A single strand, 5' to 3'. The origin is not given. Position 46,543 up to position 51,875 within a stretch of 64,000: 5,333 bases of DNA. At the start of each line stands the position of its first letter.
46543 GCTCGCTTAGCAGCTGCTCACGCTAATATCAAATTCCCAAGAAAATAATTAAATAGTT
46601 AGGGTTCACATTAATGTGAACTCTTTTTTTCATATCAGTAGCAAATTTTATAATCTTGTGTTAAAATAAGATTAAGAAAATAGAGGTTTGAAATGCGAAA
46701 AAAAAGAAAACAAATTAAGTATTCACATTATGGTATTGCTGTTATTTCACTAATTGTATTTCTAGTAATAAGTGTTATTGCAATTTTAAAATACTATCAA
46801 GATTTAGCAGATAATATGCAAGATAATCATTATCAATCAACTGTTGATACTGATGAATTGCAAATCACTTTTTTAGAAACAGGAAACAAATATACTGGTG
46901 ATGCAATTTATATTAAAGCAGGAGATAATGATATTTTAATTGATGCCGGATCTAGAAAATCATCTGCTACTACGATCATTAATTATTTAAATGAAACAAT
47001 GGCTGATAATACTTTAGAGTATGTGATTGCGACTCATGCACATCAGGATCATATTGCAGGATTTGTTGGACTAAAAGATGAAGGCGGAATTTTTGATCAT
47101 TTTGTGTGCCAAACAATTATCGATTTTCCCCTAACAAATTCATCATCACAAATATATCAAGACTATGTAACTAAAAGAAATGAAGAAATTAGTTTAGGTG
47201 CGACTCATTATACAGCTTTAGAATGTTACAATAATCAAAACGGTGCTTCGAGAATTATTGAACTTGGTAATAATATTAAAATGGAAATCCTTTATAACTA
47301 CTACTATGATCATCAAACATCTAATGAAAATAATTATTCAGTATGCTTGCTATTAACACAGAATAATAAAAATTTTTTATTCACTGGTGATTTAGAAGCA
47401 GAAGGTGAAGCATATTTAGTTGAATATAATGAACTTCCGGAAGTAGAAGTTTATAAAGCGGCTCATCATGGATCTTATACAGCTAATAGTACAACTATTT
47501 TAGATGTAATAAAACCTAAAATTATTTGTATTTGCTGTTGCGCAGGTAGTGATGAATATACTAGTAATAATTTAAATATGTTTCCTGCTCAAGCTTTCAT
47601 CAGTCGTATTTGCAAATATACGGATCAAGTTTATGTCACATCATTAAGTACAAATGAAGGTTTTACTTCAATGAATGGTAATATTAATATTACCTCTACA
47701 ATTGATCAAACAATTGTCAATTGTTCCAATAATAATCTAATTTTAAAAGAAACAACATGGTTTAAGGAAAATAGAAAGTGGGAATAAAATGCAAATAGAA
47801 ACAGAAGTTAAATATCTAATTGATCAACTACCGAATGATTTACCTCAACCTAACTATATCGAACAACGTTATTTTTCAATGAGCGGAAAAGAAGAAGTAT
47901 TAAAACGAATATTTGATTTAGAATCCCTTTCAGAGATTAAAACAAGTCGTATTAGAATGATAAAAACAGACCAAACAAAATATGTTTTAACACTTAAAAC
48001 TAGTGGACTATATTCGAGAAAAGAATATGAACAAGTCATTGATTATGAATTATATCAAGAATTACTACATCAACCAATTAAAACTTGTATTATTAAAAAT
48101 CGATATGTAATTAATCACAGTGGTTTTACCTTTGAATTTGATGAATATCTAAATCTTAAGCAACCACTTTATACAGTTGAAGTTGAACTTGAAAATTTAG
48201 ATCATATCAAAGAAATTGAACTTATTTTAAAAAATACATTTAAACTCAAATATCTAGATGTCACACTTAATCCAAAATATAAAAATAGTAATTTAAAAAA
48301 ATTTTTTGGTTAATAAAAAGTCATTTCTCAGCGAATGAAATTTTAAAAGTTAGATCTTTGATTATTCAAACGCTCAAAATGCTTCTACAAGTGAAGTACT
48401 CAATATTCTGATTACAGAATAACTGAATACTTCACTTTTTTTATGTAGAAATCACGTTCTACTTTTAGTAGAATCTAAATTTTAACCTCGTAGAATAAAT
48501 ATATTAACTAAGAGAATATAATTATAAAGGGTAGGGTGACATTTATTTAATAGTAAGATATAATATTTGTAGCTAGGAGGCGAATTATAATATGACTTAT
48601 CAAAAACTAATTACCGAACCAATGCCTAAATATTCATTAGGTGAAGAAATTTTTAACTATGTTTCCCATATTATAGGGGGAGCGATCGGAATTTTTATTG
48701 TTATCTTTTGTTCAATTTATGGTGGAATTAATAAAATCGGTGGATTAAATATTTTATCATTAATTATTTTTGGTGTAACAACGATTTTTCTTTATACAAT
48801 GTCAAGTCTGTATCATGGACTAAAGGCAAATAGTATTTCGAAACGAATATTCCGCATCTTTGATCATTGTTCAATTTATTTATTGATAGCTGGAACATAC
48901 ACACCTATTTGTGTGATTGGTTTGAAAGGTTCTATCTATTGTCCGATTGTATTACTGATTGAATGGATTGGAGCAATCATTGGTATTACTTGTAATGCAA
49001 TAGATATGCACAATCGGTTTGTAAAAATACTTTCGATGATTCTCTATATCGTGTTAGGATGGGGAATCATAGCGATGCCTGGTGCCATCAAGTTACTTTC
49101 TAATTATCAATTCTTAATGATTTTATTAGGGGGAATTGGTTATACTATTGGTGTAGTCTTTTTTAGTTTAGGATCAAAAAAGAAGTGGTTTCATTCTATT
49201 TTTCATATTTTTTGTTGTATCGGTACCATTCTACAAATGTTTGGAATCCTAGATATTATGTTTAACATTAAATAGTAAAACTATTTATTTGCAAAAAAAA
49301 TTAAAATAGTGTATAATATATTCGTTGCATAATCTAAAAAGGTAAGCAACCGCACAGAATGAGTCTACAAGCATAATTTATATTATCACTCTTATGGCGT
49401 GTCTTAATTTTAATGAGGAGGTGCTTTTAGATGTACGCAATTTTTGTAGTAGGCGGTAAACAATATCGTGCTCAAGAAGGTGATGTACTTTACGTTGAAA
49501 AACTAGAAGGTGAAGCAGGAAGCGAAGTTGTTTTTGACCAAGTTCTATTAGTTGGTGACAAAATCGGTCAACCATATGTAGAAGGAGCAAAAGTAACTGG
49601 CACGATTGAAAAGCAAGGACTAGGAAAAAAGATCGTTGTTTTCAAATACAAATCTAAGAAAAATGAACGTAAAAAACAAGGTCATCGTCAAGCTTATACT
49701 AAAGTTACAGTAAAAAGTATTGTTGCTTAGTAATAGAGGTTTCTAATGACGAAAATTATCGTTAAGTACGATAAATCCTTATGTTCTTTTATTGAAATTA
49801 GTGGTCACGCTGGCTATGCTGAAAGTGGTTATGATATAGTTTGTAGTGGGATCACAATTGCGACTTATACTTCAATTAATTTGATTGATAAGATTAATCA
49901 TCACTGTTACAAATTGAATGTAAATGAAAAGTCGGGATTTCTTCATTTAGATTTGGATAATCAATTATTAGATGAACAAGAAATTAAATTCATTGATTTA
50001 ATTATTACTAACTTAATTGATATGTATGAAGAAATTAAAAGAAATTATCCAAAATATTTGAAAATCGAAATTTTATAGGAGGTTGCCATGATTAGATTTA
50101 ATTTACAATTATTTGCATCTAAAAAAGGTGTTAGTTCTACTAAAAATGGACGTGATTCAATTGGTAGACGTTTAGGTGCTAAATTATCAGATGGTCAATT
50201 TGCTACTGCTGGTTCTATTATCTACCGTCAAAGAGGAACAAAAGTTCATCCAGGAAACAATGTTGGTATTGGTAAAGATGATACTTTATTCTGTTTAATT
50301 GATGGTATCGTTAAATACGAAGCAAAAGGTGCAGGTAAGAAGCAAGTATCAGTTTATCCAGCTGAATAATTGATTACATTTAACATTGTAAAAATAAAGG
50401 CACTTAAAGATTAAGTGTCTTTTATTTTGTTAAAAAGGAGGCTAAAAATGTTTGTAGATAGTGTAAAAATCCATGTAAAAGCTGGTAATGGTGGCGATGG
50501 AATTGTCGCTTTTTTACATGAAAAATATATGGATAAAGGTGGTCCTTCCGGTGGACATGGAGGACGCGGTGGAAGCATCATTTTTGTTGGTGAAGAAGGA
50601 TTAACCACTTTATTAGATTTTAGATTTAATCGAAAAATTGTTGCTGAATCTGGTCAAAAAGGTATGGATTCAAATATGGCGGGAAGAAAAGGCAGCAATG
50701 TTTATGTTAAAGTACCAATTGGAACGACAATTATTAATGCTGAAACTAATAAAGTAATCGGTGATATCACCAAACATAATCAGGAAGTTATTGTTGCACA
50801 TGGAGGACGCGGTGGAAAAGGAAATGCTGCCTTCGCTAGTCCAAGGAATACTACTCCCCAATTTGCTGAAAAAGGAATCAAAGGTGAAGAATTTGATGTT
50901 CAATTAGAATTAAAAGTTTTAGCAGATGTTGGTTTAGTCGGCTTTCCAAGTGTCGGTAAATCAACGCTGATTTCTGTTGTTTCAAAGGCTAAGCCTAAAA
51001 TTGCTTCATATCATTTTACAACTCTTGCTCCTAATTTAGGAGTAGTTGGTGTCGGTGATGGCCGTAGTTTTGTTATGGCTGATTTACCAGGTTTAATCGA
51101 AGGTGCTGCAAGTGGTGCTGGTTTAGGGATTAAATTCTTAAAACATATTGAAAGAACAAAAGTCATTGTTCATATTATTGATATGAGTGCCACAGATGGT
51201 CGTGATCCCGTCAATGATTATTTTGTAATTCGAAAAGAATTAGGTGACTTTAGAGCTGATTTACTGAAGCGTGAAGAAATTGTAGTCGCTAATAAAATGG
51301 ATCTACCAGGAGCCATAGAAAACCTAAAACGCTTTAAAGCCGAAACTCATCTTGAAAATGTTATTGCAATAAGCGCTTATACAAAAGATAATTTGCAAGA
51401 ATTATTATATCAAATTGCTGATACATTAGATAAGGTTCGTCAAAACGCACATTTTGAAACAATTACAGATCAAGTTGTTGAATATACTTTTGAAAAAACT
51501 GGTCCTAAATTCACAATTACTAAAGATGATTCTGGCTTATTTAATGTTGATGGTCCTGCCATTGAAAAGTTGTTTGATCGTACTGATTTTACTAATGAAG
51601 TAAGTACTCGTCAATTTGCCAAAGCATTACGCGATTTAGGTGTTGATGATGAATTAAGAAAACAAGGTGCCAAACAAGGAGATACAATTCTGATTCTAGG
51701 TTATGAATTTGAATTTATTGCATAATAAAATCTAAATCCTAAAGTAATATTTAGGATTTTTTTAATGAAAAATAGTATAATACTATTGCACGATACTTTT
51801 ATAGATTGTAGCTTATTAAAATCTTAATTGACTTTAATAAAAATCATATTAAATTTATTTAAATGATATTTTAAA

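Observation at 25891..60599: Dispersed sigmaE-type cortex/sporulation regulon with vegetative shape and division neighbours missing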

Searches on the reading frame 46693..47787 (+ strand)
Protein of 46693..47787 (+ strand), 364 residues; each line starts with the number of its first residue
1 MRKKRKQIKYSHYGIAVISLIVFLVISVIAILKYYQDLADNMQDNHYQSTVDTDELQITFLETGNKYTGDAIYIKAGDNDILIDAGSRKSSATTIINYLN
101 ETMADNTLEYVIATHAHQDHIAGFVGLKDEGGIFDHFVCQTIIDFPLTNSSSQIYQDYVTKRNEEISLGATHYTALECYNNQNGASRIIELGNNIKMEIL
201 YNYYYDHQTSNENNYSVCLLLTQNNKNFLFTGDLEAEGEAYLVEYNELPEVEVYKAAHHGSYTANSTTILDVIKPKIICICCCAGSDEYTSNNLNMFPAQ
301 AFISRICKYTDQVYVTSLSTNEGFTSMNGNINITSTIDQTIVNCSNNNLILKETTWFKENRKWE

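Call 4: search_protein_families(library=ncbifam, proteins=[window:46693-47787:+])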
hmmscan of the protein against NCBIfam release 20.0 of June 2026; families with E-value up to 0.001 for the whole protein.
window:46693-47787:+ (364 aa): 18 families
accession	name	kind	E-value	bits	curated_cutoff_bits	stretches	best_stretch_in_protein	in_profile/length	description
NF049846.1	blaAHM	exception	2e-17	63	590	1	33-284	40-264/304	AHM family subclass B3-like metallo-beta-lactamase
TIGR00361.1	ComEC_Rec2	equivalog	2.4e-17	62.3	190.05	1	57-316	442-659/663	DNA internalization-related competence protein ComEC/Rec2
NF041809.1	Avs1a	equivalog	2.8e-16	59.3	420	2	68-130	6-69/387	AVAST type 1 anti-phage system MBL fold metallo-hydrolase Avs1a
NF008580.0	PRK11539.1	equivalog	8.8e-12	44.2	969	1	207-279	615-688/758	ComEC family protein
NF012229.1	bla_class_B_core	domain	3e-09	37.2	100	1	63-133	7-76/139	metallo-beta-lactamase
NF033088.2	bla_subclass_B1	equivalog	2.3e-07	30.7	200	1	64-131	26-92/217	subclass B1 metallo-beta-lactamase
TIGR03675.1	arCOG00543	equivalog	1.6e-06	26.6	580.2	1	46-122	165-243/631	beta-CASP ribonuclease aCPSF1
NF012137.0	bla_xUS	exception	6.6e-06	25.8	400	1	19-128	6-107/246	MUS/TUS/MOC family subclass B1 metallo-beta-lactamase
TIGR04559.1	SoxH_rel_PQQ_2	hypoth_equivalog_domain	2.6e-05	23.8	280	1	82-133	43-93/283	quinoprotein relay system zinc metallohydrolase 2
NF045584.1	cas14_MBL_CASP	equivalog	7.4e-05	21.3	800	1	57-122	2-65/612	type VII CRISPR-associated protein Cas14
TIGR02651.1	RNase_Z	equivalog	0.00012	21.3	292.95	1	70-127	19-71/302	ribonuclease Z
NF033105.1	bla_subclass_B3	equivalog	0.00015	21.1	240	0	71-131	25-85/257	subclass B3 metallo-beta-lactamase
NF058524.1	6A-MBL_enzyme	equivalog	0.00019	20.7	220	0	69-124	7-73/346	anti-phage 6A-MBL system MBL-fold protein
NF041257.1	GntH_guanitoxin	equivalog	0.00022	20.2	333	0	50-127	7-87/374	guanitoxin biosynthesis MBL fold metallo-hydrolase GntH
NF012140.0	blaBJP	exception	0.00028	19.8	600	1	69-132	54-118/294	BJP family subclass B3 metallo-beta-lactamase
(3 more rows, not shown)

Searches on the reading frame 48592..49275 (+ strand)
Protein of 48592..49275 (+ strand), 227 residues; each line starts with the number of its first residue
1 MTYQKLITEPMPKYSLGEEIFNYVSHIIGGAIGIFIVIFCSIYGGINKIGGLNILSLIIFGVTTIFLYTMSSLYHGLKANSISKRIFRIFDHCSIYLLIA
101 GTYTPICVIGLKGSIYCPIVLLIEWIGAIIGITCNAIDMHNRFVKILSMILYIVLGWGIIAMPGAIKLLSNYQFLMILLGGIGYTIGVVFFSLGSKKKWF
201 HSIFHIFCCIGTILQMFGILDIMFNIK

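Call 4: search_protein_families(library=ncbifam, proteins=[window:48592-49275:+])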
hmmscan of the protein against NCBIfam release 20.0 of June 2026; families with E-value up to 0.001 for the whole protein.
window:48592-49275:+ (227 aa): 2 families
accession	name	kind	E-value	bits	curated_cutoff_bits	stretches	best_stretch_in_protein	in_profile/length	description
NF011669.1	PRK15087.1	equivalog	3.1e-46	157.5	80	1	19-220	1-197/199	PAQR family membrane homeostasis protein TrhA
TIGR01065.1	hlyIII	subfamily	1.3e-42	145.6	172.2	1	18-220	1-201/204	hemolysin III family protein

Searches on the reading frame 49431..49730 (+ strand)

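Call 4: search_protein_families(library=ncbifam, proteins=[window:49431-49730:+])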
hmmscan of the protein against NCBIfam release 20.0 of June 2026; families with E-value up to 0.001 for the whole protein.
window:49431-49730:+ (99 aa): 3 families
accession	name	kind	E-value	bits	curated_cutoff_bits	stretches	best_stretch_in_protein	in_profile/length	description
TIGR00061.1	L21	equivalog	6.2e-37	126.1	43.7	1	2-98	1-101/101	50S ribosomal protein L21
NF008916.0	PRK12278.1-4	equivalog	7e-25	88.2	193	1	1-99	1-103/223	50S ribosomal protein L21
NF008915.0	PRK12278.1-1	equivalog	7.3e-21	75.1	281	1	1-99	1-103/216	50S ribosomal protein L21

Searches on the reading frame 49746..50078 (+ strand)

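Call 5: search_protein_families(library=ncbifam, proteins=[window:49746-50078:+])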
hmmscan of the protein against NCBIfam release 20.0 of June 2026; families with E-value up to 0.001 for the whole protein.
window:49746-50078:+ (110 aa): 11 families
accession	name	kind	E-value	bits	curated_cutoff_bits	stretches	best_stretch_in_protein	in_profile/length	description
NF011126.0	PRK14553.1-6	equivalog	6.6e-15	55.2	135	1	7-108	9-108/112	ribosomal-processing cysteine protease Prp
NF011133.0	PRK14553.3-2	equivalog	1e-13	51.5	171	1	4-107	4-104/113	ribosomal-processing cysteine protease Prp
NF011132.0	PRK14553.3-1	equivalog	3.3e-11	43.4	133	1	3-106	3-100/106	ribosomal-processing cysteine protease Prp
NF011124.0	PRK14553.1-4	equivalog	3.4e-11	43.2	186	1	11-107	13-107/114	ribosomal-processing cysteine protease Prp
NF011127.0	PRK14553.1-7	equivalog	2.6e-09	37.4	122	1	1-103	1-105/123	ribosomal-processing cysteine protease Prp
NF011129.0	PRK14553.2-2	equivalog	4.3e-09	36.7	133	1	1-107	1-100/104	ribosomal-processing cysteine protease Prp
NF011125.0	PRK14553.1-5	equivalog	6.2e-09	36.2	201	1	6-108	7-103/105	ribosomal-processing cysteine protease Prp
NF011131.0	PRK14553.2-4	equivalog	2.8e-08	34.1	225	1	15-109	16-106/113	ribosomal-processing cysteine protease Prp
NF011122.0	PRK14553.1-1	equivalog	3.6e-07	30.4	166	1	10-75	11-77/108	ribosomal-processing cysteine protease Prp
NF011130.0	PRK14553.2-3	equivalog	6.1e-07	29.6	189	1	6-107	8-104/111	ribosomal-processing cysteine protease Prp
NF011134.0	PRK14553.3-3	equivalog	9.3e-06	25.5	185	1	13-82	13-77/95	ribosomal-processing cysteine protease Prp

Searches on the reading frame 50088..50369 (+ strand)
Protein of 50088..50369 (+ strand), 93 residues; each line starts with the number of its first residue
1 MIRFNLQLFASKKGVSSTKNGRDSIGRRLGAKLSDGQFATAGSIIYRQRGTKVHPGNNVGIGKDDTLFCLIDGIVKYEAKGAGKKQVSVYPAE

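Call 5: search_protein_families(library=ncbifam, proteins=[window:50088-50369:+])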
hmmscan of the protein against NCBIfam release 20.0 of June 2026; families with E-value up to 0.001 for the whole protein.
window:50088-50369:+ (93 aa): 1 family
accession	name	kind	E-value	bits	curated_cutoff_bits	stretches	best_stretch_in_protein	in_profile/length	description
TIGR00062.1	L27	equivalog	3.2e-37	126.4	90.35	1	9-89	1-82/83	50S ribosomal protein L27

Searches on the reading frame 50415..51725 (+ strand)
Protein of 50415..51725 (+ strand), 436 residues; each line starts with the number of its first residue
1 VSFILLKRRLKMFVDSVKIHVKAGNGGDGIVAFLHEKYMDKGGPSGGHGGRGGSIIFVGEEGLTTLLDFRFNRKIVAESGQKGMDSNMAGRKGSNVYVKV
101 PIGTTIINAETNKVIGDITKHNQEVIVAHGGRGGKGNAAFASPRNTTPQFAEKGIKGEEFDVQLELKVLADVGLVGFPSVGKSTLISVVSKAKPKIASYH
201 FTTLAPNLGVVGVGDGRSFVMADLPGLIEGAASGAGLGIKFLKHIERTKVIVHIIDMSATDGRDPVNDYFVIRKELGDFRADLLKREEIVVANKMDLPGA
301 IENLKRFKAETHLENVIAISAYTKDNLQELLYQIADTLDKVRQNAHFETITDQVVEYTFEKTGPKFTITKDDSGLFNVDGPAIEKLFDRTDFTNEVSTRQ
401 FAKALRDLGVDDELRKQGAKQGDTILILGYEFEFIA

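Call 5: search_protein_families(library=ncbifam, proteins=[window:50415-51725:+])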
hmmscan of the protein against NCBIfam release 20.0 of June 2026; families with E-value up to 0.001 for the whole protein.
window:50415-51725:+ (436 aa): 18 families
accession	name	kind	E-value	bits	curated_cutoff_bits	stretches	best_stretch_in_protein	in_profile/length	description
NF008955.0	PRK12297.1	equivalog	2.7e-175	583.4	406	1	12-435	2-428/429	GTPase ObgE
TIGR02729.1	Obg_CgtA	equivalog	5.1e-133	443.2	280.25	1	13-338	1-328/329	Obg family GTPase CgtA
NF008954.1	PRK12296.1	equivalog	3.1e-127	424.9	377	1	12-434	3-436/470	GTPase ObgE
NF008956.1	PRK12299.1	equivalog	1.3e-126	422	300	1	12-339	1-326/327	GTPase ObgE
NF007171.0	PRK09602.1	subfamily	2.5e-22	79.3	387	2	221-286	77-152/397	YchF-related putative GTPase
TIGR03595.1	Obg_CgtA_exten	equivalog_domain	1.4e-21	76.1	37.65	1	366-434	1-69/70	Obg family GTPase CgtA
TIGR00092.1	TIGR00092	equivalog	9e-16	57.9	279.2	1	172-288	5-143/368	redox-regulated ATPase YchF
NF000908.1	PRK00089.1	equivalog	8.6e-13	48.2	237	1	172-355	6-184/291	GTPase Era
TIGR03156.1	GTP_HflX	equivalog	1.5e-12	47.1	216.75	1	169-337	189-350/351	GTPase HflX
TIGR00436.1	era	equivalog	2.5e-11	43.4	116.25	1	172-356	3-181/270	GTPase Era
TIGR00231.1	small_GTP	domain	4e-10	39.7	42.5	1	171-332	5-160/164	GTP-binding protein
NF008280.0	PRK11058.1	equivalog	7.1e-08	31.6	441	1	171-338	199-361/426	ribosome rescue GTPase HflX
NF003661.0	PRK05291.1-3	equivalog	3.1e-07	30.1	380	1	172-353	219-386/448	tRNA uridine-5-carboxymethylaminomethyl(34) synthesis GTPase MnmE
TIGR03594.1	GTPase_EngA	equivalog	3.1e-07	29.8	306.7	1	172-346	3-168/432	ribosome biogenesis GTPase Der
TIGR00450.1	mnmE_trmE_thdF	equivalog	5e-06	25.9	252.6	1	171-354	211-383/446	tRNA uridine-5-carboxymethylaminomethyl(34) synthesis GTPase MnmE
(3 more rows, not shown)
